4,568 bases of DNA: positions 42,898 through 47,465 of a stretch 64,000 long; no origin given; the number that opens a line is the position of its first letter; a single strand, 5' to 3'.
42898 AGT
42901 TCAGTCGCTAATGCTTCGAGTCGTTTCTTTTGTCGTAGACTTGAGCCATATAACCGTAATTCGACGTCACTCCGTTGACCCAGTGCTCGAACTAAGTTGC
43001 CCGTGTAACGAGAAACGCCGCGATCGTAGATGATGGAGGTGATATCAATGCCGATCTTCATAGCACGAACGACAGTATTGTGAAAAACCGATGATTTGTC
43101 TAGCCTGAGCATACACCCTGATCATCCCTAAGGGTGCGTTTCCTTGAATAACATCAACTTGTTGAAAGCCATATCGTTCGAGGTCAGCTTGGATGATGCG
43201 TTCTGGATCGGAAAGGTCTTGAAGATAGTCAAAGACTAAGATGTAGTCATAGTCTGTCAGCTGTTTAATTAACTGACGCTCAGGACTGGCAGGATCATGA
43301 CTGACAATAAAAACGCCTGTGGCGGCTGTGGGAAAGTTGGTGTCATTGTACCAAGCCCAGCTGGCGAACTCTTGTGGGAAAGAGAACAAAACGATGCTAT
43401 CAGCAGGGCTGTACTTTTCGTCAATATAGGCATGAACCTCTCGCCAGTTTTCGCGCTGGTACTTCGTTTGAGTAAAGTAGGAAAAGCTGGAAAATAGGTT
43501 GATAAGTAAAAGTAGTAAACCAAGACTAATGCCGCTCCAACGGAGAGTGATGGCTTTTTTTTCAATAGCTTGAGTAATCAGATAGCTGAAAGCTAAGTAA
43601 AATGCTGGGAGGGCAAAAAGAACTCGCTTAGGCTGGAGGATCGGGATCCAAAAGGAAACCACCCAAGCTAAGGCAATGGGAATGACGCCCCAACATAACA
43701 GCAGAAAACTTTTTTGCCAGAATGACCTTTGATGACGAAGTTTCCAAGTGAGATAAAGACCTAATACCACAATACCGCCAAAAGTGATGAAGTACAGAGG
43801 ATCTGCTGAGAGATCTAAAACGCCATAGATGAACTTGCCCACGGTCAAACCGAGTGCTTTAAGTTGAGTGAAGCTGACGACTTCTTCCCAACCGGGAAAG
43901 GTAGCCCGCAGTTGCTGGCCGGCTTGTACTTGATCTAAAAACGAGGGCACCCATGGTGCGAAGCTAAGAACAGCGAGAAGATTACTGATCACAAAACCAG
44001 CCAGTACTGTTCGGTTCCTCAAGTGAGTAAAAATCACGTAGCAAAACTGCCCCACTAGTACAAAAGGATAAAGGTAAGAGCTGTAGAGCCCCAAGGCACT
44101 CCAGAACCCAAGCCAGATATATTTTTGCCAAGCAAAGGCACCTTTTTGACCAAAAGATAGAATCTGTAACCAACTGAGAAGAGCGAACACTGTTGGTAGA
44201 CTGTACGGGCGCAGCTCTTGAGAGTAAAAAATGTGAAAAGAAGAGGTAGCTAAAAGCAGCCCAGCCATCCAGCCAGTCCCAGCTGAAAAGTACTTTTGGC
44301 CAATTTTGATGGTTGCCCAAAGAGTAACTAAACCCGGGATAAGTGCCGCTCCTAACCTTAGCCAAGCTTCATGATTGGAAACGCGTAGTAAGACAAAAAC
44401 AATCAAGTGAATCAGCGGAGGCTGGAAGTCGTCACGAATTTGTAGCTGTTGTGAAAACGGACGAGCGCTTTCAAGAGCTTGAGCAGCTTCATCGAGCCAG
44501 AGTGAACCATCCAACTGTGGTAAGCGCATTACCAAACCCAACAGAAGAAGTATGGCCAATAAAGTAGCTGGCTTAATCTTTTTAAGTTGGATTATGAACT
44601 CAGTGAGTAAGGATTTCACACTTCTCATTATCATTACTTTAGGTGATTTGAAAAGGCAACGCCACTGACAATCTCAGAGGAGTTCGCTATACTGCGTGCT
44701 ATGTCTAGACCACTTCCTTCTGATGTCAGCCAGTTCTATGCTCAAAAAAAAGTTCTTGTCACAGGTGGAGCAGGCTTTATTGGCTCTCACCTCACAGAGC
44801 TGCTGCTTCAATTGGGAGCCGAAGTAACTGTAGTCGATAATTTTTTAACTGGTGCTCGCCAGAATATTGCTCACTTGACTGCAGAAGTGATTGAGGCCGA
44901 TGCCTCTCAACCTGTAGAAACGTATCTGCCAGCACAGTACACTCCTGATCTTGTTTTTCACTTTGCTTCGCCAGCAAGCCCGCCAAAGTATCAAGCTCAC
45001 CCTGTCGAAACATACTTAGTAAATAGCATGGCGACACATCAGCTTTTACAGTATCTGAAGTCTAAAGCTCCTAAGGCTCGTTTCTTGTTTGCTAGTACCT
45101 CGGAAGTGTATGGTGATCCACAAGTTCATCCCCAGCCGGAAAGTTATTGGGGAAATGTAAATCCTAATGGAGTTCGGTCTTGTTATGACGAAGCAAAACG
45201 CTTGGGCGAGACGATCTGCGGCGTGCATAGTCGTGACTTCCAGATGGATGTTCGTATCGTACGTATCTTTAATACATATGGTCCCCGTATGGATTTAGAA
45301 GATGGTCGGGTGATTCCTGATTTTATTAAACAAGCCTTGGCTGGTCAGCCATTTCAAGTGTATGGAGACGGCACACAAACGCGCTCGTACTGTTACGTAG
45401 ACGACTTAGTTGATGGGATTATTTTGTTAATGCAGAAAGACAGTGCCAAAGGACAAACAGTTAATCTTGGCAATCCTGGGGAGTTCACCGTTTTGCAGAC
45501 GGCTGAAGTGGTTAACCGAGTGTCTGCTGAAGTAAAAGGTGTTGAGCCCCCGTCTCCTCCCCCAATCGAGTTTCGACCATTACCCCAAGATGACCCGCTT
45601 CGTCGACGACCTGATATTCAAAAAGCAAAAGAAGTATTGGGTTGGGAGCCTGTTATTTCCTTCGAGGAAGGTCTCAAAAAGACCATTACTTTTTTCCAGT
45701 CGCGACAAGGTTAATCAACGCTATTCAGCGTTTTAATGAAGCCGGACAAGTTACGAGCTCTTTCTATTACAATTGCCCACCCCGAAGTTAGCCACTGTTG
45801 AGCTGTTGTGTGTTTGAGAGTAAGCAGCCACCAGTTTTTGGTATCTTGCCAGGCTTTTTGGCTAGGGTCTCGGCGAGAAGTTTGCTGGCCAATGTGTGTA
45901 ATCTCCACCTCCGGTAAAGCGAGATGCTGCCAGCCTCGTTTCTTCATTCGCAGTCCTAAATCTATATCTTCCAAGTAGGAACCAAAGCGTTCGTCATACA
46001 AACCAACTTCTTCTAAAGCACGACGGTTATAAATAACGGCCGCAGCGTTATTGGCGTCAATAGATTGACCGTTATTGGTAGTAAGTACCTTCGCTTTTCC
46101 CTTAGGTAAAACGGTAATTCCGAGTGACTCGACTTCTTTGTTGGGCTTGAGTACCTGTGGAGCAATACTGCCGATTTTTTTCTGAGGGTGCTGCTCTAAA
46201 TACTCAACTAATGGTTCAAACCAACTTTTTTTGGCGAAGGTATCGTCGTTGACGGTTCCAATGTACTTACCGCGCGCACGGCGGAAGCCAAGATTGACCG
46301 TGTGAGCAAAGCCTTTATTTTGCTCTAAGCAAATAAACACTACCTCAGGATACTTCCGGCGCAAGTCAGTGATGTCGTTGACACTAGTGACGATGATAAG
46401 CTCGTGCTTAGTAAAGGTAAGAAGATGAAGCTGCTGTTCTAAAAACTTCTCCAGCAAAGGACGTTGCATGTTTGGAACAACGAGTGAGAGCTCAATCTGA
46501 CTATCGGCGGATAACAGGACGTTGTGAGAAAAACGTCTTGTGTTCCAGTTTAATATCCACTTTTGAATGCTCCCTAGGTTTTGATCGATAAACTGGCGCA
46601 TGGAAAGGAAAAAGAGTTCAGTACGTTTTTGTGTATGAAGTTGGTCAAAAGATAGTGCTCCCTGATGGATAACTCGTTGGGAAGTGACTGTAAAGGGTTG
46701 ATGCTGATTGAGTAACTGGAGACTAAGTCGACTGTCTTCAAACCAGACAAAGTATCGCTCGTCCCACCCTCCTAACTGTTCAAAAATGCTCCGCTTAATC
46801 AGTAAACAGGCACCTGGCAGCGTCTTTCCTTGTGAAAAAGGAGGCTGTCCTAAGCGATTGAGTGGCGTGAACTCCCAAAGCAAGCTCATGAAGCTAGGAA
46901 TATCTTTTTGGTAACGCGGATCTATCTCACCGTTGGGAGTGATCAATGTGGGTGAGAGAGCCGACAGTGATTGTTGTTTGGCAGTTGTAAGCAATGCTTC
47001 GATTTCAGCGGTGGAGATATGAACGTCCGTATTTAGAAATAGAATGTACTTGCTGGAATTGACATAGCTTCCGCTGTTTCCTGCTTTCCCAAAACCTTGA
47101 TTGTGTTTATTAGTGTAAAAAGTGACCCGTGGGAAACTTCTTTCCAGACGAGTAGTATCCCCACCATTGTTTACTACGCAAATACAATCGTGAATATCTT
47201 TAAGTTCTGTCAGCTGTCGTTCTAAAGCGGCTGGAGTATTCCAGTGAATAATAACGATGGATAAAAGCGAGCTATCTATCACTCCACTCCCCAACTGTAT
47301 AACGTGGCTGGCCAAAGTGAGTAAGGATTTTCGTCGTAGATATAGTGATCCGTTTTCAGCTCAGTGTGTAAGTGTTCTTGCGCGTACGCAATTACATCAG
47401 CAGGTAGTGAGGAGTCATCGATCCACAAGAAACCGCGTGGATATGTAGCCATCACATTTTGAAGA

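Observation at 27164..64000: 37-kb envelope glycosylation locus unusually rich in GT-C membrane glycosyltransferases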

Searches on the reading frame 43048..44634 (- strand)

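Call 4: search_protein_families(library=pfam, proteins=[window:43048-44634:-], max_evalue=0.01)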
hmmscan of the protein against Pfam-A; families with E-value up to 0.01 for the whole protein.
window:43048-44634:- (529 aa): 1 family
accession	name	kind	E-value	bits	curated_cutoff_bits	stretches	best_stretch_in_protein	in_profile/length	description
PF13231.12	PMT_2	-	1.2e-07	32.5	26.1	1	71-229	2-158/160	Dolichyl-phosphate-mannose-protein mannosyltransferase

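Call 16: search_protein_families(library=ncbifam, proteins=[window:43048-44634:-], max_evalue=1)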
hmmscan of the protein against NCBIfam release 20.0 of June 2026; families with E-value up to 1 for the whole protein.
window:43048-44634:- (529 aa): 0 families

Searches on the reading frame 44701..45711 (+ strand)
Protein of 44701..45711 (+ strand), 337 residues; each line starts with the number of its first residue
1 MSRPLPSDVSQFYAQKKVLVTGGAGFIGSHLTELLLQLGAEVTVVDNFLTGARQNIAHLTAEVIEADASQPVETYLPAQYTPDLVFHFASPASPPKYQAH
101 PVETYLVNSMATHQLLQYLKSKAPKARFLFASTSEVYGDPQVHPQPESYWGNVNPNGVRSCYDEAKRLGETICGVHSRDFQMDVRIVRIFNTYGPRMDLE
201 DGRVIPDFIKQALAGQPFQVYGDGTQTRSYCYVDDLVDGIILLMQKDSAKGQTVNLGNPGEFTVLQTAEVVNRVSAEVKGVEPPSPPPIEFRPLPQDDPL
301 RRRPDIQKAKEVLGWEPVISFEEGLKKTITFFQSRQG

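Call 4: search_protein_families(library=pfam, proteins=[window:44701-45711:+], max_evalue=0.01)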
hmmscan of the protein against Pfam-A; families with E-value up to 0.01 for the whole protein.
window:44701-45711:+ (337 aa): 7 families
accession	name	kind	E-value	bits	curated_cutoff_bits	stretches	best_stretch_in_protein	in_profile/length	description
PF01370.27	Epimerase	-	2.5e-56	191.2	20.9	1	18-257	1-240/240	NAD dependent epimerase/dehydratase family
PF16363.11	GDP_Man_Dehyd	-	1.9e-54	185.8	27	1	19-328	1-332/332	GDP-mannose 4,6 dehydratase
PF04321.23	RmlD_sub_bind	-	3.2e-10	40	27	1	17-330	2-283/287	RmlD substrate binding domain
PF01073.25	3Beta_HSD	-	2.2e-08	33.9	22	1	19-246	1-231/280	3-beta hydroxysteroid dehydrogenase/isomerase family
PF07993.18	NAD_binding_4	-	8.3e-07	28.9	20.1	0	97-190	101-205/258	Male sterility protein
PF02719.21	Polysacc_synt_2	-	3.6e-05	23.6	20.2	0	18-121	1-117/293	Polysaccharide biosynthesis protein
PF00106.31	adh_short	-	0.003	17.5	26.6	1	16-67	1-57/195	short chain dehydrogenase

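Call 56: search_protein_families(library=ncbifam, proteins=[window:44701-45711:+], max_evalue=0.00001)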
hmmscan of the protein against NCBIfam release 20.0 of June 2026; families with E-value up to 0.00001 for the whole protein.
window:44701-45711:+ (337 aa): 22 families
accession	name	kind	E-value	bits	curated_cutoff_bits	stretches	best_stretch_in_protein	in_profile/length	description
TIGR01181.1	dTDP_gluc_dehyt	equivalog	5.9e-37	127.5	365.1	1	17-334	1-313/321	dTDP-glucose 4,6-dehydratase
TIGR04180.1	EDH_00030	hypoth_equivalog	3.3e-34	118.3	475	1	18-317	1-294/297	NAD-dependent 4,6-dehydratase LegB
TIGR01179.1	galE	equivalog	1.3e-32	112.9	262.3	1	17-323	1-316/332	UDP-glucose 4-epimerase GalE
NF008872.0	PRK11908.1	equivalog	6e-26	91.3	294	1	16-334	2-337/349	bifunctional UDP-4-keto-pentose/UDP-xylose synthase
NF007582.0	PRK10217.1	equivalog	2.3e-25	89.4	698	1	16-333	2-332/355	dTDP-glucose 4,6-dehydratase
NF005998.1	PRK08125.1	equivalog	4.4e-25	88.1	777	1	10-332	310-649/649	bifunctional UDP-4-amino-4-deoxy-L-arabinose formyltransferase/UDP-glucuronic acid oxidase ArnA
NF011728.1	PRK15181.1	equivalog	1.1e-24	87.1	760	1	13-333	13-338/348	Vi polysaccharide biosynthesis UDP-N-acetylglucosaminuronic acid C-4 epimerase TviC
TIGR02622.1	CDP_4_6_dhtase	equivalog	2.7e-22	79.4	278.45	1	12-334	1-332/352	CDP-glucose 4,6-dehydratase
NF007490.0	PRK10084.1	subfamily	4.8e-22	78.4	649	1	17-334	2-336/361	dTDP-glucose 4,6-dehydratase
TIGR02197.1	heptose_epim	equivalog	4.4e-19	68.8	274.6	1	18-328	1-309/316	ADP-glyceromanno-heptose 6-epimerase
NF007956.0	PRK10675.1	subfamily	5.4e-19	68.5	394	1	17-335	2-331/338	UDP-glucose 4-epimerase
NF047922.1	GDPFucSynFcl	equivalog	5.3e-17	62.2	500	1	15-334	2-303/308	GDP-L-fucose synthase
NF041015.1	UDPsulfquin_syn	equivalog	1.1e-14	54.2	575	1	196-281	228-315/384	UDP-sulfoquinovose synthase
NF043036.1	ErythonDh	equivalog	1.9e-11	43.8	325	1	17-189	2-176/321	D-erythronate dehydrogenase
TIGR03466.1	HpnA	hypoth_equivalog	4.2e-11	42.3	367.65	1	17-188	2-166/327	hopanoid-associated sugar epimerase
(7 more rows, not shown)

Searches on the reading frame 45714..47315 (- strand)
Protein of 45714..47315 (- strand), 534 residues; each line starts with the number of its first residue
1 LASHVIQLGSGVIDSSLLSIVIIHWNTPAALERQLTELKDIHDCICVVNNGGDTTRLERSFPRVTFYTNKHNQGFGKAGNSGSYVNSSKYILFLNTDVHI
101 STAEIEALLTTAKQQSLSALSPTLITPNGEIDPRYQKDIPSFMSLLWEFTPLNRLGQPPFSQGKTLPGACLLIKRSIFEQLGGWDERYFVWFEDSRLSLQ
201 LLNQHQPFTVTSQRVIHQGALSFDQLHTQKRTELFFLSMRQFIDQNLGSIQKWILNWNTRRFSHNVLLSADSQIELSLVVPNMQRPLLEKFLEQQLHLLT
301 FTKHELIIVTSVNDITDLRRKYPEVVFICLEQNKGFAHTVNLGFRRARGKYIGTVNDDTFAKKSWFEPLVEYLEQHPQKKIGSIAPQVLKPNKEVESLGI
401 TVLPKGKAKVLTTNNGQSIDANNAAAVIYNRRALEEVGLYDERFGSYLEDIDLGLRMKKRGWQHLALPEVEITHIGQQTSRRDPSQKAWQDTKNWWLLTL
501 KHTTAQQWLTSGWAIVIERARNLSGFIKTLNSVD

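Call 4: search_protein_families(library=pfam, proteins=[window:45714-47315:-], max_evalue=0.01)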
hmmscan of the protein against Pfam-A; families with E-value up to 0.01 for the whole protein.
window:45714-47315:- (534 aa): 6 families
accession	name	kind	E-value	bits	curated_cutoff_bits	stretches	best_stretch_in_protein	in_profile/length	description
PF00535.33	Glycos_transf_2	-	1.8e-25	90.2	23.3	2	278-378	2-108/168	Glycosyl transferase family 2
PF13641.12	Glyco_tranf_2_3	-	1.1e-14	55.5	27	1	276-477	3-214/230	Glycosyltransferase like family 2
PF10111.15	Glyco_tranf_2_2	-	2.9e-13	50.4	27.3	2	335-474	68-215/276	Glycosyltransferase like family 2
PF13632.12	Glyco_trans_2_3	-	7.2e-07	29.6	27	0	428-472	78-121/198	Glycosyl transferase family group 2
PF13506.12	Glyco_transf_21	-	0.0012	18.8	21.7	0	343-478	25-159/174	Glycosyl transferase family 21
PF12804.13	NTP_transf_3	-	0.0016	19.1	27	0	29-119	25-118/160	MobA-like NTP transferase domain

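Call 56: search_protein_families(library=ncbifam, proteins=[window:45714-47315:-], max_evalue=0.00001)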
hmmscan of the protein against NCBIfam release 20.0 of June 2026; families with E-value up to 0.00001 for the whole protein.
window:45714-47315:- (534 aa): 8 families
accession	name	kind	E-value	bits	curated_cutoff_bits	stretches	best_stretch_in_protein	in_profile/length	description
TIGR03965.1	mycofact_glyco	equivalog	4.8e-20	71.9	280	1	263-474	63-280/467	mycofactocin biosynthesis glycosyltransferase MftF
TIGR04283.1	glyco_like_mftF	equivalog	4.9e-14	52.4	182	0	276-470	1-182/221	TIGR04283 family arsenosugar biosynthesis glycosyltransferase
TIGR01556.1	rhamnosyltran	subfamily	7.4e-13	48.3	200.55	0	302-480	20-207/281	rhamnosyltransferase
NF041875.1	EPS_EpsD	equivalog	6.2e-11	42.3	370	1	277-481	2-213/325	exopolysaccharide biosynthesis glycosyltransferase EpsD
NF007482.0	PRK10073.1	equivalog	1.5e-10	40.6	423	0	272-372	4-109/334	glycosyltransferase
TIGR03937.1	PgaC_IcaA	equivalog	2.6e-10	39.9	422.3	1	275-463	46-239/407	poly-beta-1,6-N-acetyl-D-glucosamine synthase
NF041394.1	GtaseAglG_Halo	equivalog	4.7e-09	35.9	440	1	301-445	30-179/304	glucosyl-dolichyl phosphate glucuronosyltransferase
NF038302.1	EPS_HpsE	equivalog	2.3e-08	33.4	300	1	328-474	66-222/307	hormogonium polysaccharide biosynthesis glycosyltransferase HpsE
